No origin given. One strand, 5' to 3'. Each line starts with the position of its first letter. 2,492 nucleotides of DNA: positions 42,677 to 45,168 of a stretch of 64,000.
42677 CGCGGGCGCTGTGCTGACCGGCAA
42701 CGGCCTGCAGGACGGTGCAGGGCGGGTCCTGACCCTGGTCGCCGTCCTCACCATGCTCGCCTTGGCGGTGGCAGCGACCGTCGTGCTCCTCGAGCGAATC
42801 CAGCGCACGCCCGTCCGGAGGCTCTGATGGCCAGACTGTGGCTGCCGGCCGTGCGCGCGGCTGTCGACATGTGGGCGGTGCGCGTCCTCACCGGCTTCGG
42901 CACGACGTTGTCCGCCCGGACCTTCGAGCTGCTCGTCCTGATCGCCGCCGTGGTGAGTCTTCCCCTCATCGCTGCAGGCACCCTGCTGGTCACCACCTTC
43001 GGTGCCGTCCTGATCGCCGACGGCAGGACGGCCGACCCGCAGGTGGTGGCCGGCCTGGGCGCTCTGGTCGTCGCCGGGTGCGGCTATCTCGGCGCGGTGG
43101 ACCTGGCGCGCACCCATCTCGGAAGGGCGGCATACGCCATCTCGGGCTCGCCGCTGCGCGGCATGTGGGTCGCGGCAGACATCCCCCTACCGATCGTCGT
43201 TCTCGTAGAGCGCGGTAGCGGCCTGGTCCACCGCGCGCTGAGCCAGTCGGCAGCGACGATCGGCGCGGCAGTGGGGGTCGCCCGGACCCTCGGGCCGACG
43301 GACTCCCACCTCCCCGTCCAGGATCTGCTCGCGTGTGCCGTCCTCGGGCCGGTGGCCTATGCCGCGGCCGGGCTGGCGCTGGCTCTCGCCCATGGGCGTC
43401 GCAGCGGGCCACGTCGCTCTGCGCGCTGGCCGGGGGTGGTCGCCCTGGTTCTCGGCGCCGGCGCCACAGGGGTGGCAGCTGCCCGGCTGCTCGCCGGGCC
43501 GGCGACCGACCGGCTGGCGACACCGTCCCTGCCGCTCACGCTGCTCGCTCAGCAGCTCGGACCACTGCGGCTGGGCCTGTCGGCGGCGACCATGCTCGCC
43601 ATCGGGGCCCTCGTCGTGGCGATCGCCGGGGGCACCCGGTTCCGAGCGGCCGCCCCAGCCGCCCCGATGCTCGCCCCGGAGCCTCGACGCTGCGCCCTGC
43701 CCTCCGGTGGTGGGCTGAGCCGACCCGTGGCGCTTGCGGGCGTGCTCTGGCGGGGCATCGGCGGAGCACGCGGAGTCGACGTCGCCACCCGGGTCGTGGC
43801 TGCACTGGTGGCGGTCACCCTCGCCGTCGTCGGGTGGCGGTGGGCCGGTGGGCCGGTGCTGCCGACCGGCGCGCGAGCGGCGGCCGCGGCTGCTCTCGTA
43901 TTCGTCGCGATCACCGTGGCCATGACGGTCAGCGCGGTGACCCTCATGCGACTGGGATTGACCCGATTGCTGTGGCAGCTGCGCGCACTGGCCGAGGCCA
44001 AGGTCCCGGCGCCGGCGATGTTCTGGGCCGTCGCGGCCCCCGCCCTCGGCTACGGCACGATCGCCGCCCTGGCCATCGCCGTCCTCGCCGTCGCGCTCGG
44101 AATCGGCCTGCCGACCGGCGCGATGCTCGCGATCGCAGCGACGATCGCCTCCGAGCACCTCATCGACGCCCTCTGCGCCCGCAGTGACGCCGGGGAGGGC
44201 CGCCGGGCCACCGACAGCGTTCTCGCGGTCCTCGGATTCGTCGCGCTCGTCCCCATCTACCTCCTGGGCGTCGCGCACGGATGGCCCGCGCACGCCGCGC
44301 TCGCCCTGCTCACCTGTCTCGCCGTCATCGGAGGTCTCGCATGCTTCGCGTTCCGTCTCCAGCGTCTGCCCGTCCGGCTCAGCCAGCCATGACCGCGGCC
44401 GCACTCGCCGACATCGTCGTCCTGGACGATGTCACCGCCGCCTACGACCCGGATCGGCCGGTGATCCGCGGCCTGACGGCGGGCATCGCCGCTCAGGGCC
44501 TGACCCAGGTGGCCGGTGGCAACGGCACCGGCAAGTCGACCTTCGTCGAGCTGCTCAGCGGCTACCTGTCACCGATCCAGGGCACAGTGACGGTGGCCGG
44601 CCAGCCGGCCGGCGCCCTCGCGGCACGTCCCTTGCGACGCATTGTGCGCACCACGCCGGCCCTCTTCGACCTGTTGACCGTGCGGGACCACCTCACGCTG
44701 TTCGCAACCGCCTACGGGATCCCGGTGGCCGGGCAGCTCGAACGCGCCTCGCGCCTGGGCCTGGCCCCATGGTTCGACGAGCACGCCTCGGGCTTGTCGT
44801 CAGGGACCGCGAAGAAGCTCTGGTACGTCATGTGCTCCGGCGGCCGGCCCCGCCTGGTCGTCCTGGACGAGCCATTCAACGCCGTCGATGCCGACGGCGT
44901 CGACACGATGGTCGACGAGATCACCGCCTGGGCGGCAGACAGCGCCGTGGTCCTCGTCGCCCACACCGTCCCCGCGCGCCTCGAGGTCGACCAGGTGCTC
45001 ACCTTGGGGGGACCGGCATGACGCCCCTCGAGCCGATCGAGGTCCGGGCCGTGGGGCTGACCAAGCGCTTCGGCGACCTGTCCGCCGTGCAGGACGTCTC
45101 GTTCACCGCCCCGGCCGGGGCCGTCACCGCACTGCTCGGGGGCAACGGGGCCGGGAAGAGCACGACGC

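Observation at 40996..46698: Eight-gene circular-bacteriocin-like locus in a high-GC actinobacterium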

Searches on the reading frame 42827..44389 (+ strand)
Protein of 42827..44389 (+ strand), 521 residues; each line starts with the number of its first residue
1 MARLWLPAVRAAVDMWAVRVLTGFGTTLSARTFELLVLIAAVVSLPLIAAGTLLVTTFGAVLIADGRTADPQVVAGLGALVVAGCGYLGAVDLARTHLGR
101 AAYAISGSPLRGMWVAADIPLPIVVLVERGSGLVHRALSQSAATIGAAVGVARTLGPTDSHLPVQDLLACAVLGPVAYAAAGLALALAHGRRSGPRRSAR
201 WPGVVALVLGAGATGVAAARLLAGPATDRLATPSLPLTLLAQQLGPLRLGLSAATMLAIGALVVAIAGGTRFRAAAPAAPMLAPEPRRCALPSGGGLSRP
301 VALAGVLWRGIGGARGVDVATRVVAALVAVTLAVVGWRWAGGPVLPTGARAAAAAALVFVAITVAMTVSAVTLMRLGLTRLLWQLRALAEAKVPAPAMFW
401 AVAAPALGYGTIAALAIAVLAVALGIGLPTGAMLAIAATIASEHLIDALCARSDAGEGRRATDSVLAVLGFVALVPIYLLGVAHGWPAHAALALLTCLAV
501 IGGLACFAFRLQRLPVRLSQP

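Call 4: search_protein_families(library=pfam, max_evalue=1, proteins=[window:42827-44389:+])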
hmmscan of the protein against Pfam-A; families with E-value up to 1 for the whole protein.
window:42827-44389:+ (521 aa): 0 families

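Call 5: search_protein_families(library=ncbifam, max_evalue=1, proteins=[window:42827-44389:+])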
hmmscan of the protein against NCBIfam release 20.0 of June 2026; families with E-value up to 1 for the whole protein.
window:42827-44389:+ (521 aa): 0 families

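Call 34: find_homologous_proteins(query=A3, max_evalue=0.001)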
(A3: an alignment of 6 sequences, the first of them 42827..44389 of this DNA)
Query A3 (6 sequences) (521 aa, profile of the alignment): 2 proteins with E <= 0.001 among 8000 candidates.
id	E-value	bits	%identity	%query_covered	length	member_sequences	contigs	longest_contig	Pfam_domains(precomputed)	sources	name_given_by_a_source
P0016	2.4e-196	672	60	40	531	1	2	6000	-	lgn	-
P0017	6.3e-194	664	100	100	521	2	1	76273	-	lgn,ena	-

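Call 52: search_protein_representatives(alignment_id=A4)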
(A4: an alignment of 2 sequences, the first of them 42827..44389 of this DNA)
Query: 2 sequences, 536 profile positions. Proteins with E-value up to 0.001 (for the whole library): 18; up to 1e-10: 15; up to 1e-30: 7. The best 18 are listed.
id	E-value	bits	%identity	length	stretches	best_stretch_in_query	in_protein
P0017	7.5e-283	955.5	-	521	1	1-529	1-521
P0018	1.7e-67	244.8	-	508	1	17-524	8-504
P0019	1.4e-62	228.5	-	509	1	16-526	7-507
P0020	4.7e-62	226.8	-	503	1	14-524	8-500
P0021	1.2e-50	189.1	-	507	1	14-524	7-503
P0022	1.3e-32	129.6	-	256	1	270-524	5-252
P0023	1.3e-31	126.3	-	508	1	16-524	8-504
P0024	4.1e-30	121.4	-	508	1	13-524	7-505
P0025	1.1e-26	110.0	-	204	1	326-524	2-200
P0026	1.9e-19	86.2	-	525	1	14-523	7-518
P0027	9.1e-19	83.9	-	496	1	25-524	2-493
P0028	1.4e-17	80.0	-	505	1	11-522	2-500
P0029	6.2e-16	74.6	-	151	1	384-524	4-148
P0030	2.0e-12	63.0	-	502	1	15-525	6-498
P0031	1.6e-11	60.1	-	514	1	13-524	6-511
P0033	3.3e-09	52.4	-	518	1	13-525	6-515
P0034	4.9e-07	45.2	-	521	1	12-524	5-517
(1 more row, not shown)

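Call 56: find_related_loci(query=A3, collection=metagenome_contigs, flank=8000)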
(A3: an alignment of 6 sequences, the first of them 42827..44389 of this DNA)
Query A3 (521 aa) in metagenome_contigs; peptide patterns used: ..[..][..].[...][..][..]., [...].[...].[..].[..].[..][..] (x = any residue, [..] = any of these).
172 stretches matched a pattern; 2 encode a relative of the query (tblastn E <= 1e-3); 2 distinct loci.
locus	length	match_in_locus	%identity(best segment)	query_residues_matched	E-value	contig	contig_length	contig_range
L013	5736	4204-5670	38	12-516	2e-48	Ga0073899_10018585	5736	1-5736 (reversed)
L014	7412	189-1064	35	212-516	5e-22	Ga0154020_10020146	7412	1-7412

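Call 74: search_protein_families(library=pfam, alignment_id=A8, max_evalue=0.1)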
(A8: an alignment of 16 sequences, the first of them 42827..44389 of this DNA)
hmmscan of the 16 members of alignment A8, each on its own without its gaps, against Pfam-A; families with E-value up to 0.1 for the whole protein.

A. member 1, window:42827-44389:+ (521 aa): 0 families

B. families by the number of members that match (of 16 scanned): 3 families
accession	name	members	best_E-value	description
PF02687.27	FtsX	1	0.014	FtsX-like permease C-terminal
PF24213.1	DUF7434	1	0.041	Family of unknown function (DUF7434)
PF05251.17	Ost5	1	0.095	Oligosaccharyltransferase subunit 5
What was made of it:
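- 42827..44392 (+): g5: 521-aa polytopic membrane protein with about 10-12 TM segments. It belongs to an orphan actinobacterial family and is analogous in size and position to As-48B/CirB. No Pfam family (call 74).
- On as-48 / cir type loci specifically: No Pfam family was found (call 74).
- Tried and rejected: Pfam on 16 family members found nothing (call 74).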

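Call 75: list_cluster_members(proteins=[P0018, P0019, P0021, P0023, P0024, P0026, P0030, P0031, P0033, P0034])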
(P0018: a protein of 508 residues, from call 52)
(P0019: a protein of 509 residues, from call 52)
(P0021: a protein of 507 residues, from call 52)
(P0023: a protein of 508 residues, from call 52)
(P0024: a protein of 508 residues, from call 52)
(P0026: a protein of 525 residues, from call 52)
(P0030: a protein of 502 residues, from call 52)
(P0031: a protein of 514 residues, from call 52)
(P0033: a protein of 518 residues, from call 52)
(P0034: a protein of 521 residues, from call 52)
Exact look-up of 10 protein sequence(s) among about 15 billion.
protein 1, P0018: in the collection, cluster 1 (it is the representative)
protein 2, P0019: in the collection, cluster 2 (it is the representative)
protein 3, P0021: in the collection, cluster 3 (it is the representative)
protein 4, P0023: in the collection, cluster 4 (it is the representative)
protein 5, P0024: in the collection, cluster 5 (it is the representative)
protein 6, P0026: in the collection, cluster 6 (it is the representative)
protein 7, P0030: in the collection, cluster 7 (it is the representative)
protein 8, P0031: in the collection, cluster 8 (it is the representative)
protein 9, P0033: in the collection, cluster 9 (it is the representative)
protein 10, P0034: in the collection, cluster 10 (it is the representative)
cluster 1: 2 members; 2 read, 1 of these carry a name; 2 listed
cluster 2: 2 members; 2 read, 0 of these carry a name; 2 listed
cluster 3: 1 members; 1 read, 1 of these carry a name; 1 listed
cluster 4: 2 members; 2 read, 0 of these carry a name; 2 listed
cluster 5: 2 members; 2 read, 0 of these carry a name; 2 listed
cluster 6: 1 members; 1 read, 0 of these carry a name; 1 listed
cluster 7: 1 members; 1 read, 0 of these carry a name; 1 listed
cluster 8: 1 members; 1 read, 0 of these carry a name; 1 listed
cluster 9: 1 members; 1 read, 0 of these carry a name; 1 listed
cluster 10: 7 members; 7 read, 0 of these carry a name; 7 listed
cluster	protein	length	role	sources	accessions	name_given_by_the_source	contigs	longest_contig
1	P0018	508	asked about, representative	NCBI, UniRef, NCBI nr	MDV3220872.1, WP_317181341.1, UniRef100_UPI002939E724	hypothetical protein [Intrasporangium sp.] | hypothetical protein n=1 Tax=Intrasporangium sp. TaxID=1925024 RepID=UPI002939E724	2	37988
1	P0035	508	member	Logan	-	-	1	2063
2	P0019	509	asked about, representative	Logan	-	-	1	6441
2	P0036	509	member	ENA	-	-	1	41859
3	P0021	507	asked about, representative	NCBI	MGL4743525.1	MAG: hypothetical protein ACRCXL_03940 [Dermatophilaceae bacterium]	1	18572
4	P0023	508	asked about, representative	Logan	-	-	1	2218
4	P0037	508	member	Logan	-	-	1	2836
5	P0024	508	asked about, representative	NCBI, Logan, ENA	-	-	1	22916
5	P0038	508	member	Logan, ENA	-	-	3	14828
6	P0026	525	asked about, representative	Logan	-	-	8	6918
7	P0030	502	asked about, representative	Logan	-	-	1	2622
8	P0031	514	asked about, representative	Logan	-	-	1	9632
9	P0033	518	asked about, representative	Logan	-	-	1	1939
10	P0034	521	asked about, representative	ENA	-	-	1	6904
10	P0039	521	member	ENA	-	-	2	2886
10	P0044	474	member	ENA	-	-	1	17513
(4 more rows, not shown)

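Call 76: find_encoding_contigs(protein=P0024, flank=8000, max_places=1)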
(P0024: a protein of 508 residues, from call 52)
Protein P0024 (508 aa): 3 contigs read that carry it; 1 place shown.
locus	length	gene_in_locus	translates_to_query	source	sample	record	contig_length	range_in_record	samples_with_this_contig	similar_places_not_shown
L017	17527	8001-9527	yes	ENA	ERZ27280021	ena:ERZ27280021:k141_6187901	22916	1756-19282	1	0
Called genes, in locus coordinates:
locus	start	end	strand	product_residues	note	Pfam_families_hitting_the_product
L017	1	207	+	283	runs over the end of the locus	PF00795:CN_hydrolase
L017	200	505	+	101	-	-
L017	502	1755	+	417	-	PF01266:DAO (faint), PF01494:FAD_binding_3 (weak), PF07992:Pyr_redox_2, PF13450:NAD_binding_8 (faint), PF13738:Pyr_redox_3, PF13434:Lys_Orn_oxgnase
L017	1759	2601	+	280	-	PF00795:CN_hydrolase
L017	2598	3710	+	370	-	PF13439:Glyco_transf_4, PF13579:Glyco_trans_4_4, PF20706:GT4-conflict, PF00534:Glycos_transf_1, PF13692:Glyco_trans_1_4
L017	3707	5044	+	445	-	PF00501:AMP-binding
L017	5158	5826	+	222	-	PF00106:adh_short, PF08659:KR (weak), PF13561:adh_short_C2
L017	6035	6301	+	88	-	PF09221:Bacteriocin_IId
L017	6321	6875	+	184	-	-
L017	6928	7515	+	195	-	-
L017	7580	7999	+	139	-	-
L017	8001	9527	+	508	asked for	-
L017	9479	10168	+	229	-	PF00005:ABC_tran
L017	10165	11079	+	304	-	PF00005:ABC_tran, PF13304:AAA_21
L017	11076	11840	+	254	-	-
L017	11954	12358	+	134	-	PF11349:DUF3151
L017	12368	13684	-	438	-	PF01554:MatE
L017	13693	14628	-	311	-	PF00781:DAGK_cat, PF19279:YegS_C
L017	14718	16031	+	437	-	PF00709:Adenylsucc_synt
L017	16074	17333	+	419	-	PF02844:GARS_N, PF01071:GARS_A, PF02655:ATP-grasp_3 (faint), PF02843:GARS_C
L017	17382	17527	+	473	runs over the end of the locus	PF00206:Lyase_1, PF10397:ADSL_C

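Call 77: find_encoding_contigs(protein=P0031, flank=8000, max_places=1)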
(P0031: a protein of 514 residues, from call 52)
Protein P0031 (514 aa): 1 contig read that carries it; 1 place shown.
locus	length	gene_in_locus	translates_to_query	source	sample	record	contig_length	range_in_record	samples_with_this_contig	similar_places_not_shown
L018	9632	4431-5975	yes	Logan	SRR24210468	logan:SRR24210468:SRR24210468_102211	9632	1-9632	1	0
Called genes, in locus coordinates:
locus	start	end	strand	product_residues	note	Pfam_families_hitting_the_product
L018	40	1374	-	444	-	PF07690:MFS_1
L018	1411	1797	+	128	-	PF00376:MerR, PF13411:MerR_1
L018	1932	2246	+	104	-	PF00126:HTH_1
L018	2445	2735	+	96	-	-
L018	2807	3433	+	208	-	PF01944:SpoIIM (weak)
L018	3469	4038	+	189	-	-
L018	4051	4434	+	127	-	-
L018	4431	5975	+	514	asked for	-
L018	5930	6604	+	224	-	PF00005:ABC_tran, PF13304:AAA_21 (faint)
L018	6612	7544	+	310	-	PF00005:ABC_tran, PF13304:AAA_21 (weak)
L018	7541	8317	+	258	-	-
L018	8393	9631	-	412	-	?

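Call 78: find_encoding_contigs(protein=P0044, flank=8000, max_places=1)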
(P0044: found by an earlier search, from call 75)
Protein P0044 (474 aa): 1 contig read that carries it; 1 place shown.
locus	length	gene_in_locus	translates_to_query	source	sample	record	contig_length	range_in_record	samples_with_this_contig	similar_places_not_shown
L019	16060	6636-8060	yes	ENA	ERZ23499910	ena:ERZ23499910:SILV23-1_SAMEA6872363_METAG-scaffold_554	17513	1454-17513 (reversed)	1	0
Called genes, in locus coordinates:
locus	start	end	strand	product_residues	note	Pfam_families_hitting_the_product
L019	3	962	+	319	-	?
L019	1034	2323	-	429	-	PF00704:Glyco_hydro_18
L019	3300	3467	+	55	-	-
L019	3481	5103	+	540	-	PF02600:DsbB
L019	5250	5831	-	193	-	-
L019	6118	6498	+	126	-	-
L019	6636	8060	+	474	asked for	-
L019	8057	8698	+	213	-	PF00005:ABC_tran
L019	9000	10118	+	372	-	PF00672:HAMP, PF00512:HisKA, PF13581:HATPase_c_2 (weak), PF02518:HATPase_c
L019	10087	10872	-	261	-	PF00072:Response_reg, PF00486:Trans_reg_C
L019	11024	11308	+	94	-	-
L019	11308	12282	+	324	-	-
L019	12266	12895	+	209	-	PF00578:AhpC-TSA, PF08534:Redoxin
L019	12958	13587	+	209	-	PF13628:DUF4142, PF03713:DUF305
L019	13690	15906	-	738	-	-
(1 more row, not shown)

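Call 79: find_encoding_contigs(protein=P0026, flank=8000, max_places=1)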
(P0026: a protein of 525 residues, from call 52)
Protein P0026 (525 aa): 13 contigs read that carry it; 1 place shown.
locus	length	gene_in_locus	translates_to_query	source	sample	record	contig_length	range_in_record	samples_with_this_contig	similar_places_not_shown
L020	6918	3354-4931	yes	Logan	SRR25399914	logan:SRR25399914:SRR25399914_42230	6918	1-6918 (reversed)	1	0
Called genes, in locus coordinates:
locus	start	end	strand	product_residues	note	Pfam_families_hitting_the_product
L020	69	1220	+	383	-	PF07730:HisKA_3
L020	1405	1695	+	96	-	-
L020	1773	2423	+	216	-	PF01944:SpoIIM (weak)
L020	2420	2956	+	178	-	-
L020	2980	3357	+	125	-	-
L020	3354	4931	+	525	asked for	-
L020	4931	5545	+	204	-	PF00005:ABC_tran, PF13476:AAA_23 (weak), PF13304:AAA_21 (faint)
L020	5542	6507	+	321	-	PF00005:ABC_tran, PF13304:AAA_21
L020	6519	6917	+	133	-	?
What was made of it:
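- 42827..44392 (+): Relatives down to 23% identity sit in the same cassette (calls 76, 77, 79).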

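Call 88: search_protein_families(library=ncbifam, max_evalue=0.01, proteins=[L017:6035-6298:+, L018:2445-2732:+, L020:1405-1692:+])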
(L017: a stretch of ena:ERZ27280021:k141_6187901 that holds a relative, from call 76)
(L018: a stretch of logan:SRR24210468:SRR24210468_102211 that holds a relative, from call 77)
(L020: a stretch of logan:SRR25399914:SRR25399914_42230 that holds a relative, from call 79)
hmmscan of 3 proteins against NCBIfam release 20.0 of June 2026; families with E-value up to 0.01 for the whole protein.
L017:6035-6298:+ (88 aa): 1 family
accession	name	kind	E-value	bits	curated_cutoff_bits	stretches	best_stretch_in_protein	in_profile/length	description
TIGR03651.1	circ_ocin_uber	subfamily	4.3e-07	30.2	30.7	1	29-84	2-64/73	circular bacteriocin, circularin A/uberolysin family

L018:2445-2732:+ (96 aa): 0 families

L020:1405-1692:+ (96 aa): 0 families
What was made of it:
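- On Circular (head-to-tail cyclised) bacteriocin gene clusters: For TIGR03651 the best score among the relatives scored individually is 30.2 against 30.7 bits (call 88).
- A more distant cassette member reaches 30.2 bits against the 30.7 cut-off (call 88).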

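Call 91: search_protein_families(library=pfam, max_evalue=0.1, proteins=[L018:2807-3430:+, L020:1773-2420:+, L017:6321-6872:+])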
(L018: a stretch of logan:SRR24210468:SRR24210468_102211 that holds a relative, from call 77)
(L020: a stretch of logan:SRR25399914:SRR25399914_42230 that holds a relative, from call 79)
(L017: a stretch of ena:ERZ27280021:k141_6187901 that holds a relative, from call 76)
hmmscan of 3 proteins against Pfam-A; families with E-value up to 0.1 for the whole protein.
L018:2807-3430:+ (208 aa): 1 family
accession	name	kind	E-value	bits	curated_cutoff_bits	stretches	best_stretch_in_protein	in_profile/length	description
PF01944.22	SpoIIM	-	6.9e-06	26.5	26.9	1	44-201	2-160/163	Stage II sporulation protein M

L020:1773-2420:+ (216 aa): 1 family
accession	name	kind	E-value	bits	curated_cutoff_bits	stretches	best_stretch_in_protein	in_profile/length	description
PF01944.22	SpoIIM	-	5.6e-07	30.1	26.9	1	50-210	2-160/163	Stage II sporulation protein M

L017:6321-6872:+ (184 aa): 1 family
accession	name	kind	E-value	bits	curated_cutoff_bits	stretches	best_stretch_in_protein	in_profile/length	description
PF01944.22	SpoIIM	-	0.00077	19.9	26.9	1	22-178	1-160/163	Stage II sporulation protein M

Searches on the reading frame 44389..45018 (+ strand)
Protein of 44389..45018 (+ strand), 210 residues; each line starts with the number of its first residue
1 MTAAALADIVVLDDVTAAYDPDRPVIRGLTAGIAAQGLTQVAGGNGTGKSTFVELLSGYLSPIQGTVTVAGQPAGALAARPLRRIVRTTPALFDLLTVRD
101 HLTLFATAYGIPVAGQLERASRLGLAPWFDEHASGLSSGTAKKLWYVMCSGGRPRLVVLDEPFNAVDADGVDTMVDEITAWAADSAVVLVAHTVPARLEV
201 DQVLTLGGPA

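Call 4: search_protein_families(library=pfam, max_evalue=1, proteins=[window:44389-45018:+])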
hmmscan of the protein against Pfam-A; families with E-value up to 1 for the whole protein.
window:44389-45018:+ (210 aa): 8 families
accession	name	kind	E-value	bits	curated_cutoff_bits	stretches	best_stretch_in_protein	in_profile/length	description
PF00005.33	ABC_tran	-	1.2e-13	52.2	25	1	29-164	4-137/137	ABC transporter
PF13304.12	AAA_21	-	0.00072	20.1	27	0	133-167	235-272/304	AAA domain, putative AbiEii toxin, Type IV TA system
PF13558.12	SbcC_Walker_B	-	0.0023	18.6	27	1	152-176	62-86/90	SbcC/RAD50-like, Walker B motif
PF13555.12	AAA_29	-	0.019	15.2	27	1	32-55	18-41/61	P-loop containing region of AAA domain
PF13481.12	AAA_25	-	0.058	13.5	27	1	11-53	11-50/195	AAA domain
PF13604.12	AAA_30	-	0.081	13.1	27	1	37-190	19-122/191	AAA domain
PF13476.12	AAA_23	-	0.13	13.4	27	1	36-56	19-39/201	AAA domain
PF06745.19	ATPase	-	0.34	10.7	26.6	1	30-53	13-36/231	KaiC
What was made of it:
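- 44389..45021 (+): g6: 210-aa stand-alone ABC ATPase, the As-48D/CirD-type production ATPase. PF00005 E 1.2e-13 (call 4).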

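Call 5: search_protein_families(library=ncbifam, max_evalue=1, proteins=[window:44389-45018:+])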
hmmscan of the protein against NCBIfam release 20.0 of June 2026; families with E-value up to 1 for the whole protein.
window:44389-45018:+ (210 aa): 174 families (the best 25 are shown)
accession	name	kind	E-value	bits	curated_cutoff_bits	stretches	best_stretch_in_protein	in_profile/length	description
TIGR02857.1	CydD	equivalog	1.1e-19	70.8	435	1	9-206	321-529/529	thiol reductant ABC exporter subunit CydD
NF040873.1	AztA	equivalog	7.1e-19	68.1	220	1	22-205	4-190/191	zinc ABC transporter ATP-binding protein AztA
TIGR02868.1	CydC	equivalog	7.5e-19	67.7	329.05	1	10-193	335-529/530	thiol reductant ABC exporter subunit CydC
TIGR01189.1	ccmA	equivalog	1.6e-18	67.1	131.6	1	22-198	12-190/198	heme ABC exporter ATP-binding protein CcmA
NF010061.0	PRK13538.1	equivalog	6.4e-17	61.7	195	1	22-192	17-191/211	cytochrome c biogenesis heme-transporting ATPase CcmA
TIGR01188.1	drrA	subfamily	7.2e-17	61.6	312.45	1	25-192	8-182/302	daunorubicin resistance ABC transporter, ATP-binding protein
TIGR03864.1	PQQ_ABC_ATP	hypoth_equivalog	6.7e-15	55.2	302.25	1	14-204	6-203/236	ABC transporter, ATP-binding subunit, PQQ-dependent alcohol dehydrogenase system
TIGR03740.1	galliderm_ABC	subfamily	6.8e-15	55.4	309.75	1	23-193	13-182/223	lantibiotic protection ABC transporter ATP-binding subunit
TIGR04521.1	ECF_ATPase_2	equivalog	6.2e-14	51.7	330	2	14-73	5-68/279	energy-coupling factor transporter ATPase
TIGR01277.1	thiQ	equivalog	2.9e-13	49.9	245.05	1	38-197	26-193/213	thiamine ABC transporter ATP-binding protein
TIGR01257.1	rim_protein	equivalog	3.6e-13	47.3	4012.85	1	4-194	1932-2130/2272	rim ABC transporter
TIGR01166.1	cbiO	subfamily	3.8e-13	49.3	211.8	2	22-74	4-56/190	cobalt ABC transporter, ATP-binding protein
NF008421.0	PRK11248.1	equivalog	4.6e-13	49.3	357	1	12-194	4-189/255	taurine ABC transporter ATP-binding subunit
TIGR04520.1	ECF_ATPase_1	equivalog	7.7e-13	48.5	315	2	12-73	3-65/269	energy-coupling factor transporter ATPase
NF033858.1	ABC2_perm_RbbA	equivalog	9e-13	47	1050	1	42-187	298-449/909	ribosome-associated ATPase/putative transporter RbbA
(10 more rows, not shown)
